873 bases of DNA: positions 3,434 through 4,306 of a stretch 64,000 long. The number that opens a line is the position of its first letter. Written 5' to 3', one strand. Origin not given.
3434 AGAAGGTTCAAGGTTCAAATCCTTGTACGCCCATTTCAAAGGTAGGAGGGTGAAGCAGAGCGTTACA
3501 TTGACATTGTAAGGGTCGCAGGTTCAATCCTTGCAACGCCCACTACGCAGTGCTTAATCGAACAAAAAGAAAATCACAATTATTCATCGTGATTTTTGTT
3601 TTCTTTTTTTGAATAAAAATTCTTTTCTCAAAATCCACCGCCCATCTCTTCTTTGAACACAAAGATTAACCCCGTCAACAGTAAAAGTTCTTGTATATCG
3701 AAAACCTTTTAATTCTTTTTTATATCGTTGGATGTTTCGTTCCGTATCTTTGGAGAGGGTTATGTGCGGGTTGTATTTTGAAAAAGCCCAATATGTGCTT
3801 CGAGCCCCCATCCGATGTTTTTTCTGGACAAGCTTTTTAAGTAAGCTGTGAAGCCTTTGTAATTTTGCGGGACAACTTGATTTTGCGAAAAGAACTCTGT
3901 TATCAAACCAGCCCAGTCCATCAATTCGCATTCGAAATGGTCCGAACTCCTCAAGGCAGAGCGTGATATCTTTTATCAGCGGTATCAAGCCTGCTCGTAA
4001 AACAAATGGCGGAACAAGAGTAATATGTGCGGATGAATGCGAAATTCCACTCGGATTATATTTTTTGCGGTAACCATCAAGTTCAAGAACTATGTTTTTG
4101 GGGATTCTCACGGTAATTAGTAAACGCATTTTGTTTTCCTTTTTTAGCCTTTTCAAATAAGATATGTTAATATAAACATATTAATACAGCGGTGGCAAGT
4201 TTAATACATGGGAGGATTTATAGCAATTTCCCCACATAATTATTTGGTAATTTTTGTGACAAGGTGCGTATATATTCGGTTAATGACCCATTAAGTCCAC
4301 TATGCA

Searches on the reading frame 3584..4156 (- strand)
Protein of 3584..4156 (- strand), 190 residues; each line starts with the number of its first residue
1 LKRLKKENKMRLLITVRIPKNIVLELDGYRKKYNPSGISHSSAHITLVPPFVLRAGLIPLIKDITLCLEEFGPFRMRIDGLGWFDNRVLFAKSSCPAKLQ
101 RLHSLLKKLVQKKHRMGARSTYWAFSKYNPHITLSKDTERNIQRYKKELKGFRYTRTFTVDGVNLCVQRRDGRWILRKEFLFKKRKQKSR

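Call 92: search_protein_families(library=pfam, max_evalue=0.0001, proteins=[window:3584-4156:-])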
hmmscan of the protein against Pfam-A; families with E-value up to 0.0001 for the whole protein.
window:3584-4156:- (190 aa): 3 families
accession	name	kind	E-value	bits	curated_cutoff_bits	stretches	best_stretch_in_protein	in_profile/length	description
PF13563.12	2_5_RNA_ligase2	-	3.2e-19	69.9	27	1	19-171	2-151/152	2'-5' RNA ligase superfamily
PF02834.22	LigT_PEase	-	3.9e-09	37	23.3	0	111-169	15-80/87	LigT like Phosphoesterase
PF10469.15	AKAP7_NLS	-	2.6e-07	31.2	24.4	1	62-148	73-160/208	AKAP7 2'5' RNA ligase-like domain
